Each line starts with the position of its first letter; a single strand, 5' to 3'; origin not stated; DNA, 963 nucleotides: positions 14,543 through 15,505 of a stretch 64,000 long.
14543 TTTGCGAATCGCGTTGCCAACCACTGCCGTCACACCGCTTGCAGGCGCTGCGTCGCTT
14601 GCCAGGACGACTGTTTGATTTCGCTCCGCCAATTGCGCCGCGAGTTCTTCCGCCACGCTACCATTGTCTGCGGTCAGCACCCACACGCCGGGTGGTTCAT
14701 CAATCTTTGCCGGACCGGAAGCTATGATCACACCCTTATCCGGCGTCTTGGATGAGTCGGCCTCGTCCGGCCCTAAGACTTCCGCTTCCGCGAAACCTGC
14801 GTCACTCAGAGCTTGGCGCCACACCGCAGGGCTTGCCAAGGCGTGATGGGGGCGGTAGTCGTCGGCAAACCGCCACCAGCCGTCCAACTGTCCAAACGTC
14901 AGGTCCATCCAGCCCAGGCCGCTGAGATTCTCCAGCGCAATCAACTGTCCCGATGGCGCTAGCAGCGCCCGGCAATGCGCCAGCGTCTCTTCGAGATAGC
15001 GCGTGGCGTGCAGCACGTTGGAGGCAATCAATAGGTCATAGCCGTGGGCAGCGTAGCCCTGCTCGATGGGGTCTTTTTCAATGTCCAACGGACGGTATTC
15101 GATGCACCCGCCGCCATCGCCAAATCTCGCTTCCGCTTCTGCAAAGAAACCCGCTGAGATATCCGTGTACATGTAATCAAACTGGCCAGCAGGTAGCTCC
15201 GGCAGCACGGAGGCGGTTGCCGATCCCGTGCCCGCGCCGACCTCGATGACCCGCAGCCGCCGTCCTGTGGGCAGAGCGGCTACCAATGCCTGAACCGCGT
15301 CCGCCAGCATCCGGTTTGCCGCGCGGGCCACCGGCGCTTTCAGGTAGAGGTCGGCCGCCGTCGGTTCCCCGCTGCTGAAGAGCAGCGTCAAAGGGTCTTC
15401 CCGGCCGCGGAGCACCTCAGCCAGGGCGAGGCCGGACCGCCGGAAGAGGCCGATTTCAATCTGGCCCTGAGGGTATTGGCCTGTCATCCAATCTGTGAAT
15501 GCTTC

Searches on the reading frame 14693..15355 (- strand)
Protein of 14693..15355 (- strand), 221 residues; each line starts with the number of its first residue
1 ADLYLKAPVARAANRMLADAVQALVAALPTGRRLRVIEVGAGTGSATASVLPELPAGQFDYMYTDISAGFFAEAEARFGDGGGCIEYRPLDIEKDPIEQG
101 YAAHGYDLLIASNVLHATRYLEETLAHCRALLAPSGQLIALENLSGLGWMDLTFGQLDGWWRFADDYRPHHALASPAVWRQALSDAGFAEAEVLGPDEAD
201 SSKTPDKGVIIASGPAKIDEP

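Call 88: search_dna_similar(query=window:14693-15355:-, collection=plasmids, mode=protein, max_evalue=1e-10, max_rows=40)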
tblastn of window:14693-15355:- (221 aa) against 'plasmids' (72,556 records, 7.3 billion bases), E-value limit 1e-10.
Records with a match: 279; places in all: 367; records where one place covers at least 80% of the query: 239.
Best place of each record, by identity: <60% 279.
By first word of the organism name: Salmonella 163; Klebsiella 30; Ralstonia 24; Streptomyces 17; Nostoc 4; Burkholderia 4; Bacillus 4; Azospirillum 2; Methylosinus 2; Sandaracinus 2; and 23 more.
By predicted mobility (MOB-suite, as given by PLSDB): conjugative 177; non-mobilizable 62; mobilizable 40.
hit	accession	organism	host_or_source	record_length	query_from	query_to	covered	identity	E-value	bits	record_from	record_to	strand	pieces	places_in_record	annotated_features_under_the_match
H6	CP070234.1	Dolichospermum sp. DET69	freshwater metagenome,metagenomic ...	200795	1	221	100%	43.7%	8e-43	160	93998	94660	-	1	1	SDR family NAD(P)-dependent oxidoreductase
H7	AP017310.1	Leptolyngbya sp. NIES-3755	-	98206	2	220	99%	41.8%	9e-43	160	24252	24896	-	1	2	beta-ketoacyl synthase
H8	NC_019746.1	Gloeocapsa sp. PCC 7428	-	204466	3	217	97%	41.7%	3e-32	130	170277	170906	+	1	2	type I polyketide synthase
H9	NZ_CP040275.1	Nostoc sp. C052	Blasia pusilla,pure culture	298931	1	221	100%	40.1%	8e-39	149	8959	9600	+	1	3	type I polyketide synthase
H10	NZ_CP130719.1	Streptomyces sp. NBC_01334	-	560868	3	199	89%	44.9%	5e-28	117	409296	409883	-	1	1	SDR family NAD(P)-dependent oxidoreductase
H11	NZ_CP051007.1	Streptomyces griseofuscus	-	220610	1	221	100%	38.6%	5e-23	103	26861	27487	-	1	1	beta-ketoacyl synthase N-terminal-like domain-containing protein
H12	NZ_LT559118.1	Nonomuraea gerenzanensis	-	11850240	3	198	89%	43.1%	5e-19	92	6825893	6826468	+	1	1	none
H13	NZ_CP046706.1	Nostoc sp. ATCC 53789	-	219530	1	219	99%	38.2%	2e-39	150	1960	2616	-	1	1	type I polyketide synthase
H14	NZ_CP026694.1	Nostoc sp. 'Lobaria pulmonaria (5183) cyanobiont'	Lobaria pulmonaria thallus,lichen ...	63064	3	221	99%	37.4%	7e-36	140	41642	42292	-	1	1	type I polyketide synthase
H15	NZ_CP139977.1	Janthinobacterium lividum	-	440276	3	197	88%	40.1%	8e-24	105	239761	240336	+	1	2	type I polyketide synthase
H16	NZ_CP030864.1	Streptomyces globosus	cell culture,environment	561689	34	217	83%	42.0%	7e-26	111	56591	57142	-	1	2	SDR family NAD(P)-dependent oxidoreductase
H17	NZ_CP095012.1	Streptomyces sp. 2P-4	cell culture,mudflats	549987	34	217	83%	42.0%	7e-26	111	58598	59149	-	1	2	SDR family NAD(P)-dependent oxidoreductase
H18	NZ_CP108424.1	Streptomyces sp. NBC_01294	-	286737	31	187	71%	48.1%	4e-25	109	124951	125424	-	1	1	non-ribosomal peptide synthetase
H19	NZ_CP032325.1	Azospirillum argentinense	soil sample,Agricultural field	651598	31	221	86%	39.5%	1e-26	114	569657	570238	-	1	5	SDR family NAD(P)-dependent oxidoreductase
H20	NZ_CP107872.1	Streptomyces virginiae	-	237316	31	187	71%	47.5%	2e-24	107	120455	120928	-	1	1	amino acid adenylation domain-containing protein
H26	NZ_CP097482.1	Chroococcidiopsis sp. CCNUC1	cell culture,soil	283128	29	189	73%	44.8%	2e-22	102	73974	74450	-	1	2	SDR family NAD(P)-dependent oxidoreductase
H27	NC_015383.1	Burkholderia gladioli BSR3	-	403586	32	219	85%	38.2%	2e-16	84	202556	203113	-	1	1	beta-ketoacyl synthase N-terminal-like domain-containing protein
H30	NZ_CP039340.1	Ralstonia pseudosolanacearum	-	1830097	30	215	84%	38.5%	6e-26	112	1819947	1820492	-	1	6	none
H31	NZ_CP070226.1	Sandaracinus amylolyticus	soil sample,soil sample collection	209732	33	213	82%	38.8%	6e-22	100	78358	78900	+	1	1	alpha/beta fold hydrolase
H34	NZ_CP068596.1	Paenibacillus sonchi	cell culture,soil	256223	31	218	85%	37.1%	2e-26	113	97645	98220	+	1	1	SDR family NAD(P)-dependent oxidoreductase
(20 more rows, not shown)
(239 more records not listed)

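Call 89: get_annotated_region(hit=H6, flank=5000)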
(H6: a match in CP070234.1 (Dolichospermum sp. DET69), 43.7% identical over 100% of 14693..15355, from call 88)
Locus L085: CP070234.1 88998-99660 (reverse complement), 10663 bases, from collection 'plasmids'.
description: MAG: Dolichospermum sp. DET69 plasmid pDol_DET69_01, complete sequence
organism: Dolichospermum sp. DET69 (NCBI taxid 2529119)
taxonomy: Bacteria; Cyanobacteriota; Cyanophyceae; Nostocales; Aphanizomenonaceae; Dolichospermum; Dolichospermum sp. DET69
host: -; source: freshwater metagenome,metagenomic assembly,freshwater lake cyanobacterial bloom; sample filtered onto 1.2 um ...; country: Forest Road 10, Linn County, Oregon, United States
typing (MOB-suite, as given by PLSDB): conjugative; replicon rep_cluster_345; relaxase MOBP; mating-pair formation MPF_T
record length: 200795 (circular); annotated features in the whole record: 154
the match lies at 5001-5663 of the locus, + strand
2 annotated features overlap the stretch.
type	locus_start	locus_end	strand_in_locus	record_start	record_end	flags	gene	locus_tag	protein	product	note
CDS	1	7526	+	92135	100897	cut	-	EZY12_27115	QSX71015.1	SDR family NAD(P)-dependent oxidoreductase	-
CDS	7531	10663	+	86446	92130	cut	-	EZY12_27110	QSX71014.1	SDR family NAD(P)-dependent oxidoreductase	-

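Call 90: get_annotated_region(hit=H7, flank=5000)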
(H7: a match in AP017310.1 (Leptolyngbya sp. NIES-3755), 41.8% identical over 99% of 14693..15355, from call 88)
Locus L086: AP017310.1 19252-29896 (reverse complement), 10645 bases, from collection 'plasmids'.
description: Leptolyngbya sp. NIES-3755 plasmid plasmid2 DNA, complete genome
organism: Leptolyngbya sp. NIES-3755 (NCBI taxid 1752064)
taxonomy: Bacteria; Cyanobacteriota; Cyanophyceae; Leptolyngbyales; Leptolyngbyaceae; Leptolyngbya; Leptolyngbya sp. NIES-3755
host: -; source: -; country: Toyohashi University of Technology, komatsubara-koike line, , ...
typing (MOB-suite, as given by PLSDB): mobilizable; relaxase MOBP
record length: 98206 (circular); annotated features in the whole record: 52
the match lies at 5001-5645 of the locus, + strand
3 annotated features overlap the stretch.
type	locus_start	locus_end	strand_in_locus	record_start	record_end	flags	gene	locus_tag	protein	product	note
CDS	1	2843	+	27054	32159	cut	-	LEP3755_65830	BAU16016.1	beta-ketoacyl synthase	-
CDS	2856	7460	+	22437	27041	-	-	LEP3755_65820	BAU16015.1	beta-ketoacyl synthase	-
CDS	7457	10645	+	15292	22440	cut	-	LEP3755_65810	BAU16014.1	amino acid adenylation domain-containing protein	-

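Call 91: get_annotated_region(hit=H8, flank=5000)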
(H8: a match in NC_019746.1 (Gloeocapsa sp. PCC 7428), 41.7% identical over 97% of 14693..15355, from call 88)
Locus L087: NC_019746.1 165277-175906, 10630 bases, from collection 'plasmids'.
description: Gloeocapsa sp. PCC 7428 plasmid pGLO7428.01, complete sequence
organism: Gloeocapsa sp. PCC 7428 (NCBI taxid 1173026)
taxonomy: Bacteria; Cyanobacteriota; Cyanophyceae; Chroococcales; Chroococcaceae; Gloeocapsa; Gloeocapsa sp. PCC 7428
host: -; source: -; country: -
typing (MOB-suite, as given by PLSDB): non-mobilizable; replicon rep_cluster_1633
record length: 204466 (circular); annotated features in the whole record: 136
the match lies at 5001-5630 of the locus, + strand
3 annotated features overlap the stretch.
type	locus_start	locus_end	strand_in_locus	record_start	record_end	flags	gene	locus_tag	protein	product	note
CDS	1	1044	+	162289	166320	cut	-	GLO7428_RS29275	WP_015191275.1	AMP-binding protein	-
CDS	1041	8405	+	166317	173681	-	-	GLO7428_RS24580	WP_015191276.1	type I polyketide synthase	-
CDS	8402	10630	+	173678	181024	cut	-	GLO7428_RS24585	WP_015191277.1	type I polyketide synthase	-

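Call 92: get_annotated_region(hit=H9, flank=5000)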
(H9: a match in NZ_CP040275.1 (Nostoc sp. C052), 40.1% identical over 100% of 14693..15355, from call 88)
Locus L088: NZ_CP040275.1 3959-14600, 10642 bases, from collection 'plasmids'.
description: Nostoc sp. C052 plasmid pC052_C, complete sequence
organism: Nostoc sp. C052 (NCBI taxid 2576902)
taxonomy: Bacteria; Cyanobacteriota; Cyanophyceae; Nostocales; Nostocaceae; Nostoc; Nostoc sp. C052
host: -; source: Blasia pusilla,pure culture; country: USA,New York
typing (MOB-suite, as given by PLSDB): conjugative; relaxase MOBV; mating-pair formation MPF_T
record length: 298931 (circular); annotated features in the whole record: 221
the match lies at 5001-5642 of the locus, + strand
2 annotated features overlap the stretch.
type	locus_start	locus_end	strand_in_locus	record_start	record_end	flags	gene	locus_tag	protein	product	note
CDS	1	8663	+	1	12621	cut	-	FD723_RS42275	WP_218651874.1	type I polyketide synthase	-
CDS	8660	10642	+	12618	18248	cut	-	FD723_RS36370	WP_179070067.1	type I polyketide synthase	-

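Call 93: get_annotated_region(hit=H10, flank=5000)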
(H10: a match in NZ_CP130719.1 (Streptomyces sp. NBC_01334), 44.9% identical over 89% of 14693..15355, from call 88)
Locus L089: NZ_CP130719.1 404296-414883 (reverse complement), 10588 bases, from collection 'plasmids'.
description: Streptomyces sp. NBC_01334 plasmid unnamed1, complete sequence
organism: Streptomyces sp. NBC_01334 (NCBI taxid 2903827)
taxonomy: Bacteria; Actinomycetota; Actinomycetes; Kitasatosporales; Streptomycetaceae; Streptomyces; Streptomyces sp. NBC 01334
host: -; source: -; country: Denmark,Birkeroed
typing (MOB-suite, as given by PLSDB): non-mobilizable; replicon rep_cluster_1974,rep_cluster_43
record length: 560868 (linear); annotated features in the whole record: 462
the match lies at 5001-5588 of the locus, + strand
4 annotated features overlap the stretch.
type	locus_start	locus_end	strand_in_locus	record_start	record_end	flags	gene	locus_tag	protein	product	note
CDS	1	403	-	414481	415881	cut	-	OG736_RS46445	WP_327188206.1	hypothetical protein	-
CDS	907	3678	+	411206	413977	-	-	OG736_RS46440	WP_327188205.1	type I polyketide synthase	-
CDS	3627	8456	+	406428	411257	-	-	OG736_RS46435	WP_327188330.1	SDR family NAD(P)-dependent oxidoreductase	-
CDS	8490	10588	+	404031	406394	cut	-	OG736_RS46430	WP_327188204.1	MMPL family transporter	-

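Call 94: get_annotated_region(hit=H11, flank=5000)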
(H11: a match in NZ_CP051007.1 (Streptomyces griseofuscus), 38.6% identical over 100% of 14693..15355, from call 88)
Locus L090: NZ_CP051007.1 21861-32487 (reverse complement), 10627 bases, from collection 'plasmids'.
description: Streptomyces griseofuscus strain DSM 40191 plasmid pSGRIFU1, complete sequence
organism: Streptomyces griseofuscus (NCBI taxid 146922)
taxonomy: Bacteria; Actinomycetota; Actinomycetes; Kitasatosporales; Streptomycetaceae; Streptomyces; Streptomyces griseofuscus
host: -; source: -; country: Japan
typing (MOB-suite, as given by PLSDB): mobilizable; replicon rep_cluster_1915; relaxase MOBF
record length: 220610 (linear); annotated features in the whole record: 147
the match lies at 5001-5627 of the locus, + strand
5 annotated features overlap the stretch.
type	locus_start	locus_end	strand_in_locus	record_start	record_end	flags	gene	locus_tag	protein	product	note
CDS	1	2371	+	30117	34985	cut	-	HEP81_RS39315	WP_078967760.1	beta-ketoacyl synthase N-terminal-like domain-containing protein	-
CDS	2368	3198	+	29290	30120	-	-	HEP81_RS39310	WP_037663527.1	polyketide synthase dehydratase domain-containing protein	-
CDS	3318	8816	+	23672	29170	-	-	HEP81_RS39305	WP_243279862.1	beta-ketoacyl synthase N-terminal-like domain-containing protein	-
CDS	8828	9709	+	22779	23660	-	-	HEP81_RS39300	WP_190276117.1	ACP S-malonyltransferase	GO:0006633 - fatty acid biosynthetic process [Evidence IEA]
CDS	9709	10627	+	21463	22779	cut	-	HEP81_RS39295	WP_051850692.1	FAD-dependent oxidoreductase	-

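Call 95: get_annotated_region(hit=H13, flank=5000)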
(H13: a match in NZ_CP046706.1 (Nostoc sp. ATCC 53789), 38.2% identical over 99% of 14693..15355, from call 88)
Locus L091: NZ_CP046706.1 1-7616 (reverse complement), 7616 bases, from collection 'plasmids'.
description: Nostoc sp. ATCC 53789 plasmid pNsp_c, complete sequence
organism: Nostoc sp. ATCC 53789 (NCBI taxid 76335)
taxonomy: Bacteria; Cyanobacteriota; Cyanophyceae; Nostocales; Nostocaceae; Nostoc; Nostoc sp. ATCC 53789
host: -; source: -; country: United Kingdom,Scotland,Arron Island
typing (MOB-suite, as given by PLSDB): non-mobilizable; replicon rep_cluster_317; mating-pair formation MPF_T
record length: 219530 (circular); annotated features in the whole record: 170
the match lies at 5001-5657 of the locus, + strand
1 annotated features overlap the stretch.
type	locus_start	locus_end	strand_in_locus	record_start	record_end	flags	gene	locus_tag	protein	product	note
CDS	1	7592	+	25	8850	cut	-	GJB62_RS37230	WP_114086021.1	type I polyketide synthase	-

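Call 96: get_annotated_region(hit=H14, flank=5000)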
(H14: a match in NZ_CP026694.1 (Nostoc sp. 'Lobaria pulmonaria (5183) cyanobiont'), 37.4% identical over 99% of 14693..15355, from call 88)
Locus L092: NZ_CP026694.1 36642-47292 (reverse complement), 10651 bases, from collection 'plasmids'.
description: Nostoc sp. 'Lobaria pulmonaria (5183) cyanobiont' strain 5183 plasmid pNLP2, complete sequence
organism: Nostoc sp. 'Lobaria pulmonaria (5183) cyanobiont' (NCBI taxid 1618022)
taxonomy: Bacteria; Cyanobacteriota; Cyanophyceae; Nostocales; Nostocaceae; Nostoc; Nostoc sp. 'Lobaria pulmonaria (5183) cyanobiont'
host: -; source: Lobaria pulmonaria thallus,lichen thallus; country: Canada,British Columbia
typing (MOB-suite, as given by PLSDB): mobilizable; relaxase MOBV
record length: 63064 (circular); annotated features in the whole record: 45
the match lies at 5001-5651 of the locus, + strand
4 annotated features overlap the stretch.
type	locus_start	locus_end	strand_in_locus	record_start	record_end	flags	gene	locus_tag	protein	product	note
CDS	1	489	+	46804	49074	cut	-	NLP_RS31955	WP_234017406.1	AMP-binding protein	-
CDS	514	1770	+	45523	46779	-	-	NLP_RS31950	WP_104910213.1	cytochrome P450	-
CDS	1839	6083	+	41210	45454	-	-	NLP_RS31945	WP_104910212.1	type I polyketide synthase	-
CDS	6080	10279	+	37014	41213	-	-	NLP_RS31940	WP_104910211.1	non-ribosomal peptide synthetase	-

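Call 97: get_annotated_region(hit=H15, flank=5000)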
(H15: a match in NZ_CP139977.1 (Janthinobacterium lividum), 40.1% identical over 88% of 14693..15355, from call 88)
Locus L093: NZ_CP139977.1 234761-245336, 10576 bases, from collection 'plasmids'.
description: Janthinobacterium lividum strain HAMBI_1919 plasmid unnamed, complete sequence
organism: Janthinobacterium lividum (NCBI taxid 29581)
taxonomy: Bacteria; Pseudomonadota; Betaproteobacteria; Burkholderiales; Oxalobacteraceae; Janthinobacterium; Janthinobacterium lividum
host: -; source: -; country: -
typing (MOB-suite, as given by PLSDB): non-mobilizable
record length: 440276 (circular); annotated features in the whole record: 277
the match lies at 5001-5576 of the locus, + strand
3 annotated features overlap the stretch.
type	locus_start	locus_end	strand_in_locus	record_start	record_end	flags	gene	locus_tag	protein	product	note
CDS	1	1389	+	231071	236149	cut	-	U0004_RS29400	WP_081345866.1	SDR family NAD(P)-dependent oxidoreductase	-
CDS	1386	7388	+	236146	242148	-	-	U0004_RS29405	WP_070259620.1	type I polyketide synthase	-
CDS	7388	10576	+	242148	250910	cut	-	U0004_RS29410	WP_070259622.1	type I polyketide synthase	-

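Call 98: get_annotated_region(hit=H16, flank=5000)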
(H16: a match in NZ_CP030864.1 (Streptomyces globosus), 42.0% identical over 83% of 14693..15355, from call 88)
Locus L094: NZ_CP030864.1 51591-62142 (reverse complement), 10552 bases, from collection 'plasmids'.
description: Streptomyces globosus strain LZH-48 plasmid unnamed2, complete sequence
organism: Streptomyces globosus (NCBI taxid 68209)
taxonomy: Bacteria; Actinomycetota; Actinomycetes; Kitasatosporales; Streptomycetaceae; Streptomyces; Streptomyces globosus
host: -; source: cell culture,environment; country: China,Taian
typing (MOB-suite, as given by PLSDB): mobilizable; relaxase MOBP
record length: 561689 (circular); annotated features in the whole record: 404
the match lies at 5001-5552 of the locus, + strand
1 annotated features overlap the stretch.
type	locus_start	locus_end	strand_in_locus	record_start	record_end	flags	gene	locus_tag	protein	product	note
CDS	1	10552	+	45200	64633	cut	-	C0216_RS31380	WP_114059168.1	SDR family NAD(P)-dependent oxidoreductase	-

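Call 99: get_annotated_region(hit=H19, flank=5000)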
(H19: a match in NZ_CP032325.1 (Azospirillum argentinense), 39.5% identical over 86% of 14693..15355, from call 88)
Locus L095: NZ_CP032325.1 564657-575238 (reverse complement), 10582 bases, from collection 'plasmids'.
description: Azospirillum argentinense strain MTCC4035 plasmid p4, complete sequence
organism: Azospirillum argentinense (NCBI taxid 2970906)
taxonomy: Bacteria; Pseudomonadota; Alphaproteobacteria; Rhodospirillales; Azospirillaceae; Azospirillum; Azospirillum argentinense
host: -; source: soil sample,Agricultural field; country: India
typing (MOB-suite, as given by PLSDB): non-mobilizable
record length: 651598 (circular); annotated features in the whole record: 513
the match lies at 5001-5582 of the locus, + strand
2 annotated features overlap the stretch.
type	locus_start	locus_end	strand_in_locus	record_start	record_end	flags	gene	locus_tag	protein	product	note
CDS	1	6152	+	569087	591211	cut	-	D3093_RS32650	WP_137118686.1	SDR family NAD(P)-dependent oxidoreductase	-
CDS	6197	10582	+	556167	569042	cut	-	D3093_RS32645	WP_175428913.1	SDR family NAD(P)-dependent oxidoreductase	-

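Call 100: get_annotated_region(hit=H26, flank=5000)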
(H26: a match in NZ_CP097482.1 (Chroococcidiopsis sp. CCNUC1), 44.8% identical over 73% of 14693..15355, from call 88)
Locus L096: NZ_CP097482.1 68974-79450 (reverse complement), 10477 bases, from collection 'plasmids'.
description: Chroococcidiopsis sp. CCNUC1 plasmid pB, complete sequence
organism: Chroococcidiopsis sp. CCNUC1 (NCBI taxid 2653189)
taxonomy: Bacteria; Cyanobacteriota; Cyanophyceae; Chroococcidiopsidales; Chroococcidiopsidaceae; Chroococcidiopsis; Chroococcidiopsis sp. CCNUC1
host: -; source: cell culture,soil; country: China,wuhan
typing (MOB-suite, as given by PLSDB): non-mobilizable
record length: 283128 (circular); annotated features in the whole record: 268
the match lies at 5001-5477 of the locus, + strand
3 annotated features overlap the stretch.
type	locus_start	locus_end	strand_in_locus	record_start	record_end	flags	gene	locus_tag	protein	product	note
CDS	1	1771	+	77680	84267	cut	-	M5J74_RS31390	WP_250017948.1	type I polyketide synthase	-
CDS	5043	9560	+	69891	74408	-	-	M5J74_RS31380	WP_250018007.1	SDR family NAD(P)-dependent oxidoreductase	-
CDS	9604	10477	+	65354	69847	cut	-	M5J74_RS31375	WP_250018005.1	type I polyketide synthase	-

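Call 101: get_annotated_region(hit=H27, flank=5000)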
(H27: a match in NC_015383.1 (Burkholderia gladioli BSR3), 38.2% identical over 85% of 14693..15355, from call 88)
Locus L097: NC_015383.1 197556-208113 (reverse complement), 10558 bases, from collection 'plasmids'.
description: Burkholderia gladioli BSR3 plasmid bgla_4p, complete sequence
organism: Burkholderia gladioli BSR3 (NCBI taxid 999541)
taxonomy: Bacteria; Pseudomonadota; Betaproteobacteria; Burkholderiales; Burkholderiaceae; Burkholderia; Burkholderia gladioli; Burkholderia gladioli BSR3
host: -; source: -; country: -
typing (MOB-suite, as given by PLSDB): conjugative; replicon rep_cluster_364; relaxase MOBH,MOBP; mating-pair formation MPF_T
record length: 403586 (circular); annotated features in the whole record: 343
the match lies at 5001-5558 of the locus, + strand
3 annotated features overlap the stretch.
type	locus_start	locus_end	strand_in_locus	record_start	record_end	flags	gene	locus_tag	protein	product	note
CDS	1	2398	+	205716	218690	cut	-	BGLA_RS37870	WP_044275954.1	hybrid non-ribosomal peptide synthetase/type I polyketide synthase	-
CDS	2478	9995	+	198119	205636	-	-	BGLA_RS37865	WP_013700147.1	beta-ketoacyl synthase N-terminal-like domain-containing protein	-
CDS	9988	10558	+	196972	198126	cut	-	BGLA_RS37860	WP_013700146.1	thiazolinyl imide reductase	-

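Call 102: get_annotated_region(hit=H30, flank=5000)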
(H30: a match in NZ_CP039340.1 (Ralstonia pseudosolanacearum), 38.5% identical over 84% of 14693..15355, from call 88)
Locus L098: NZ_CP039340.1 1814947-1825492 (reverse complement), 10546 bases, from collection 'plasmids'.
description: Ralstonia pseudosolanacearum strain UW386 plasmid pUW386, complete sequence
organism: Ralstonia pseudosolanacearum (NCBI taxid 1310165)
taxonomy: Bacteria; Pseudomonadota; Betaproteobacteria; Burkholderiales; Burkholderiaceae; Ralstonia; Ralstonia pseudosolanacearum
host: -; source: -; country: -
typing (MOB-suite, as given by PLSDB): mobilizable; relaxase MOBP
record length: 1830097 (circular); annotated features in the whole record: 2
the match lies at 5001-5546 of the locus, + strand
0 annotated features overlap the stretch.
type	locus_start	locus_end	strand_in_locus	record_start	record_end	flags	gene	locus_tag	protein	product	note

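Call 103: get_annotated_region(hit=H31, flank=5000)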
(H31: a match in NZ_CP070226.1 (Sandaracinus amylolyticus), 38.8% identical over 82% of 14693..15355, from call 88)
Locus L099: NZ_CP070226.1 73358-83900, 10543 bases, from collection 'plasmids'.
description: Sandaracinus amylolyticus strain MSr10575 plasmid pSa001, complete sequence
organism: Sandaracinus amylolyticus (NCBI taxid 927083)
taxonomy: Bacteria; Myxococcota; ; Polyangiales; Sandaracinaceae; Sandaracinus; Sandaracinus amylolyticus
host: -; source: soil sample,soil sample collection; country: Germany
typing (MOB-suite, as given by PLSDB): non-mobilizable
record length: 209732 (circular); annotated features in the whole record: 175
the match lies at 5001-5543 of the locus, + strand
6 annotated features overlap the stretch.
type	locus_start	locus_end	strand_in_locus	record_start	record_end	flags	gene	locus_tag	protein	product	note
CDS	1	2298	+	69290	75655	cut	-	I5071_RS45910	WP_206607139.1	non-ribosomal peptide synthetase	-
CDS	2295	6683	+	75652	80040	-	-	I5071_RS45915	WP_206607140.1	alpha/beta fold hydrolase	-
CDS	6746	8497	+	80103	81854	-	-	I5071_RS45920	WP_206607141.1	tryptophan 7-halogenase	-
CDS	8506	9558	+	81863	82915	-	sbnB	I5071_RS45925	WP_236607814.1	2,3-diaminopropionate biosynthesis protein SbnB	GO:0009058 - biosynthetic process [Evidence IEA]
CDS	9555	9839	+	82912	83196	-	-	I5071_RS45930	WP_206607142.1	phosphopantetheine-binding protein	-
CDS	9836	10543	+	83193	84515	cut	-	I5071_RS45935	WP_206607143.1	beta-ketoacyl synthase N-terminal-like domain-containing protein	-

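Call 104: get_annotated_region(hit=H34, flank=5000)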
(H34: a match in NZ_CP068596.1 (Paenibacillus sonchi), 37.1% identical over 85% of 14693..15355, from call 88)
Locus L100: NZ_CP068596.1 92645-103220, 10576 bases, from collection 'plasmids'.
description: Paenibacillus sonchi strain LMG 24727 plasmid unnamed1, complete sequence
organism: Paenibacillus sonchi (NCBI taxid 373687)
taxonomy: Bacteria; Bacillota; Bacilli; Bacillales; Paenibacillaceae; Paenibacillus; Paenibacillus sonchi
host: -; source: cell culture,soil; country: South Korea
typing (MOB-suite, as given by PLSDB): non-mobilizable
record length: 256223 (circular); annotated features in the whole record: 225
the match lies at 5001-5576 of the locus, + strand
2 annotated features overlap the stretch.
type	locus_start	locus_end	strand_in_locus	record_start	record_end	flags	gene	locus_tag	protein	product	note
CDS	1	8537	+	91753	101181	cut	-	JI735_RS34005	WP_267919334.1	SDR family NAD(P)-dependent oxidoreductase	-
CDS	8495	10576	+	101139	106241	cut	-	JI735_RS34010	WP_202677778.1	SDR family NAD(P)-dependent oxidoreductase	-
